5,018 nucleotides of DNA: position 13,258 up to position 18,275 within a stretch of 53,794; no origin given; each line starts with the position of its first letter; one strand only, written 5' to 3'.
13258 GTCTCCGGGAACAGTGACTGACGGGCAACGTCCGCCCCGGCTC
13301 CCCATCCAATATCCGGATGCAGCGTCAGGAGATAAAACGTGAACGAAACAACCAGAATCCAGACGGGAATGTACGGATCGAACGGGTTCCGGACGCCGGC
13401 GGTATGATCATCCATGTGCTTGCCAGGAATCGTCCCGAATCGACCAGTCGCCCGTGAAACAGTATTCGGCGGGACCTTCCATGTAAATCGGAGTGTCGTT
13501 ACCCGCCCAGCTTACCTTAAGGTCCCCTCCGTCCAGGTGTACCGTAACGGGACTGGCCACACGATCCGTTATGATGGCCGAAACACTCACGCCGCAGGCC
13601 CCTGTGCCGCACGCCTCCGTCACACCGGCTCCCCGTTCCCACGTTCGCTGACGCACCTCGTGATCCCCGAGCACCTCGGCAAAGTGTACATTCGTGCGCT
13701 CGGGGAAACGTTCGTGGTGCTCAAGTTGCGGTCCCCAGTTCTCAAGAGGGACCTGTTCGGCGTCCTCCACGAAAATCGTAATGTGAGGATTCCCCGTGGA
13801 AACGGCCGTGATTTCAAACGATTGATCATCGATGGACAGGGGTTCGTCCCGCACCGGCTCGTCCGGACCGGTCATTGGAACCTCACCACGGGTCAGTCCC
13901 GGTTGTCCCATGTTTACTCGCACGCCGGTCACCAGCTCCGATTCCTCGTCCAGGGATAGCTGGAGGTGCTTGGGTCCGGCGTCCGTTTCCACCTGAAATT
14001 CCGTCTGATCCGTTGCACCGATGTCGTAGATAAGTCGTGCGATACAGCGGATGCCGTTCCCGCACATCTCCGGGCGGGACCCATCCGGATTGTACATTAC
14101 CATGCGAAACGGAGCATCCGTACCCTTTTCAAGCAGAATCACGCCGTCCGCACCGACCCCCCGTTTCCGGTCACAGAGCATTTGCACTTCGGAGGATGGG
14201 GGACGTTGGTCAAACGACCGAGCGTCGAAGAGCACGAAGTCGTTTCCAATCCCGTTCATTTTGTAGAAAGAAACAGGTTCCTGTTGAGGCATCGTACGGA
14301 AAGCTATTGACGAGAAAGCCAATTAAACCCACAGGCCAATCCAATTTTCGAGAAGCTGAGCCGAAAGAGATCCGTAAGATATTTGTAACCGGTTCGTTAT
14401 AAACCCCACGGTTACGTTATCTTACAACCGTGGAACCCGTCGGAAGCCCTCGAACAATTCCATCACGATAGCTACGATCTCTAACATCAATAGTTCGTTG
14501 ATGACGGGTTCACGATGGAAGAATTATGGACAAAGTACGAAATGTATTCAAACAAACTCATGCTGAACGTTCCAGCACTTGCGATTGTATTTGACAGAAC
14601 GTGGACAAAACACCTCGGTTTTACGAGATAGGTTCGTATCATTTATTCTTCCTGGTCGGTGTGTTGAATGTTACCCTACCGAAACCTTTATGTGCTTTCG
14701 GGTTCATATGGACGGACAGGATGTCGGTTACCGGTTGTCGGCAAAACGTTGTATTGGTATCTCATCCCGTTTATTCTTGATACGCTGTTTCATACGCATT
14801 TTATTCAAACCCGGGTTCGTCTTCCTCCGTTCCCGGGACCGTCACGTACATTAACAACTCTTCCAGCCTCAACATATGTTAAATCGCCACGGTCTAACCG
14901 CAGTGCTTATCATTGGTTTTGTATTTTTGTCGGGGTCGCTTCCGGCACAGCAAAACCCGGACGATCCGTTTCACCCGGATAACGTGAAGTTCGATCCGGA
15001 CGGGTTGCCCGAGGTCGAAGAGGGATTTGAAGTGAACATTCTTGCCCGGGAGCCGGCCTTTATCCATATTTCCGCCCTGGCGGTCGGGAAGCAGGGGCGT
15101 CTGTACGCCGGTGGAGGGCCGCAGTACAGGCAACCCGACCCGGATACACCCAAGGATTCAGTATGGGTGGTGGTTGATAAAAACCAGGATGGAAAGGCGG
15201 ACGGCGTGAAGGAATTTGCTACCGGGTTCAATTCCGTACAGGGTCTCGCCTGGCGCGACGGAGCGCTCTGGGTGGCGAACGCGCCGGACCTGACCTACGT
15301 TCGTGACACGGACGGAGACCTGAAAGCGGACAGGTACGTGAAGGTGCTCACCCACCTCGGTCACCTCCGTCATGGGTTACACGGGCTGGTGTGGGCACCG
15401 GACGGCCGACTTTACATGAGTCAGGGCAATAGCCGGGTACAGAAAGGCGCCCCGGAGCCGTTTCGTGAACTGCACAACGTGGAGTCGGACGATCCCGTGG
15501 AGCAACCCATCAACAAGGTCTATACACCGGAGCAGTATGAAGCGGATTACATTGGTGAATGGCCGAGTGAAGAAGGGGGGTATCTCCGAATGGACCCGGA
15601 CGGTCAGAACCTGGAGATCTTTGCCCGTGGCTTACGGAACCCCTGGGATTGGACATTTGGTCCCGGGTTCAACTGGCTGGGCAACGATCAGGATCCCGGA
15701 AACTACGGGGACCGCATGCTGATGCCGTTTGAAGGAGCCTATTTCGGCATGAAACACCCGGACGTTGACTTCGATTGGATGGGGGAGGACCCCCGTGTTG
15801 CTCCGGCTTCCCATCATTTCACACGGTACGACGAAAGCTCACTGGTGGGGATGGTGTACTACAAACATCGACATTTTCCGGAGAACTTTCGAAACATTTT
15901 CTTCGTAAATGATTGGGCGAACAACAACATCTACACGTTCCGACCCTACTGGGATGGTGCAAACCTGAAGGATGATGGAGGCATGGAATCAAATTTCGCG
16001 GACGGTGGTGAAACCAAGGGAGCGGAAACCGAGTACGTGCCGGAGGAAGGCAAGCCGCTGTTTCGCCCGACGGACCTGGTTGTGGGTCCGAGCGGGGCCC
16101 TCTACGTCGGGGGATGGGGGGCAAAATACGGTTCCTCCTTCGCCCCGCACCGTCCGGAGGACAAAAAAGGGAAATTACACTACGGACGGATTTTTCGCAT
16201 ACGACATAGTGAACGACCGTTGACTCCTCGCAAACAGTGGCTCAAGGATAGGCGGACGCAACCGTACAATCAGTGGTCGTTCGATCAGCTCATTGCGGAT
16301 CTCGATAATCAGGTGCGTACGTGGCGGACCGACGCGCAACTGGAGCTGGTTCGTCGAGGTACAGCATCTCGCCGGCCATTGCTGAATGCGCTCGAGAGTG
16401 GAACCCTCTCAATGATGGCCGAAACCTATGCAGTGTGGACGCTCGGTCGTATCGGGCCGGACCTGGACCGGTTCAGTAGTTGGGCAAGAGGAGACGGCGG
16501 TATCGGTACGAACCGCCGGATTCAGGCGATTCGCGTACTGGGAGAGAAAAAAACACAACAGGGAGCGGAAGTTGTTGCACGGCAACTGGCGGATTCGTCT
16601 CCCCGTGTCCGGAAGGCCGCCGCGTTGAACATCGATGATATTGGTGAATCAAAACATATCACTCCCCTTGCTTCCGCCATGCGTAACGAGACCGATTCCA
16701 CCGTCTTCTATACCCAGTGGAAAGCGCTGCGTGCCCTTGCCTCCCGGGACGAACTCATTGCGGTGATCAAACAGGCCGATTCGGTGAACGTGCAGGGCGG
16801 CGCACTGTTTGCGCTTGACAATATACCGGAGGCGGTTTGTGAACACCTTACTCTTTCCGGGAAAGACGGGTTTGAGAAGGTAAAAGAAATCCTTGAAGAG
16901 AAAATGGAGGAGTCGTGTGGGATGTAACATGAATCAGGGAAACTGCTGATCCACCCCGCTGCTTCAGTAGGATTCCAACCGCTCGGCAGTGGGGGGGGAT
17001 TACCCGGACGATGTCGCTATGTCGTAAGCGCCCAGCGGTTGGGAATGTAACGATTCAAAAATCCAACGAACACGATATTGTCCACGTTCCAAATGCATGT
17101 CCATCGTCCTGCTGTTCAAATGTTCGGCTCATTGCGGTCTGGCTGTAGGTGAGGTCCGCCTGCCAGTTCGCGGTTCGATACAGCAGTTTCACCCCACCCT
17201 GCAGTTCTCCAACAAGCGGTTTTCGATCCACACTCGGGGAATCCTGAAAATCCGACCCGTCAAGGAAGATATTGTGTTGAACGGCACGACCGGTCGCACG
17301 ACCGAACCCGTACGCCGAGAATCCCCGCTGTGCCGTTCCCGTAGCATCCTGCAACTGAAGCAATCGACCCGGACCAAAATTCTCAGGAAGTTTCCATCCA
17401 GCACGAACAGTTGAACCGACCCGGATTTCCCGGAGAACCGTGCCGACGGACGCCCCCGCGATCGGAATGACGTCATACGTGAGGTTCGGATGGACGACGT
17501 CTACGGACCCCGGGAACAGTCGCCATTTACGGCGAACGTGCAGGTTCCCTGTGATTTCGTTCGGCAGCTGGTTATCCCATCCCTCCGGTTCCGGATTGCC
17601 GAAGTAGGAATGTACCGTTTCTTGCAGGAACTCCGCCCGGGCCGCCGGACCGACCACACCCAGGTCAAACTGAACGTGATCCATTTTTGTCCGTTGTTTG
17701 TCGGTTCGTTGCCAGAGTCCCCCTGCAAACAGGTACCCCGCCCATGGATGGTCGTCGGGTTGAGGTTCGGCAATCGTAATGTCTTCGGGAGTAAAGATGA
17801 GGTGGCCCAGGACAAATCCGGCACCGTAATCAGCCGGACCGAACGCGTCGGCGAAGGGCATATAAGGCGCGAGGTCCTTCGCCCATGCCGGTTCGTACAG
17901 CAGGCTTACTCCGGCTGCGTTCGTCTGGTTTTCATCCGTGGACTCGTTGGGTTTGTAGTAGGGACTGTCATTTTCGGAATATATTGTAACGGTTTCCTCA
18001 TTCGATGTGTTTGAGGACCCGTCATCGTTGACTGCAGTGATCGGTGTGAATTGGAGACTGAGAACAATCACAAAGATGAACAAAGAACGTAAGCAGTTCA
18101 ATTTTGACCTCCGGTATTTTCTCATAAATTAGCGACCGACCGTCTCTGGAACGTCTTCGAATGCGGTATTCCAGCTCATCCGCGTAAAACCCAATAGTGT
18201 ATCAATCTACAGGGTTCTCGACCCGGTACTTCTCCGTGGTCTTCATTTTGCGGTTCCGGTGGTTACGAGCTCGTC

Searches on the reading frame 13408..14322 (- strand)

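Call 92: search_protein_families(library=pfam, proteins=[window:13408-14322:-], max_evalue=0.0001)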
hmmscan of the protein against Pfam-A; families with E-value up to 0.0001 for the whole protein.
window:13408-14322:- (304 aa): 1 family
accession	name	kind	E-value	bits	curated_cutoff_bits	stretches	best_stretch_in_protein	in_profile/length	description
PF01678.24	DAP_epimerase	-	1.3e-58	196.8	34.7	2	173-287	2-120/121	Diaminopimelate epimerase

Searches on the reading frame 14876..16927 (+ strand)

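Call 92: search_protein_families(library=pfam, proteins=[window:14876-16927:+], max_evalue=0.0001)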
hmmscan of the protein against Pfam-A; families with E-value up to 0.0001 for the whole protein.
window:14876-16927:+ (683 aa): 2 families
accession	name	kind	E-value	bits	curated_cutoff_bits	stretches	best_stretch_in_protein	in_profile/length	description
PF23500.1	DUF7133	-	4.6e-32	112.2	27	1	46-445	10-384/385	Domain of unknown function (DUF7133)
PF13646.12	HEAT_2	-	8.2e-09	36.1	27.7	1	548-610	17-79/88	HEAT repeats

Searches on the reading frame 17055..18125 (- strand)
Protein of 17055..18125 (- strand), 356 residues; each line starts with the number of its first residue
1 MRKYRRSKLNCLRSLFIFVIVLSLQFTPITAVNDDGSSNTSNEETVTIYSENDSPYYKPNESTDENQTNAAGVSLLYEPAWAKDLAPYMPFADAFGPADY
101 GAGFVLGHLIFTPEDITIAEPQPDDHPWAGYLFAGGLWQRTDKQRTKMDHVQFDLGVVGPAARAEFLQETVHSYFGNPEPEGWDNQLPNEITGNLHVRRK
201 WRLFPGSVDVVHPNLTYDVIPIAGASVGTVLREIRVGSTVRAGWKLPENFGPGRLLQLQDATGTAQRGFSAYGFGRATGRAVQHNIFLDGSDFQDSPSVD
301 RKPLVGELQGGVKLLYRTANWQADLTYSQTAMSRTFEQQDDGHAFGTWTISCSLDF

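Call 92: search_protein_families(library=pfam, proteins=[window:17055-18125:-], max_evalue=0.0001)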
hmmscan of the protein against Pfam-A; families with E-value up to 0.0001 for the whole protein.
window:17055-18125:- (356 aa): 1 family
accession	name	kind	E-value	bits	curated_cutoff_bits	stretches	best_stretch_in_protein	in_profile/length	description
PF09982.15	LpxR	-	9.4e-81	271.7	26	1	24-352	7-321/323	Outer membrane protein LpxR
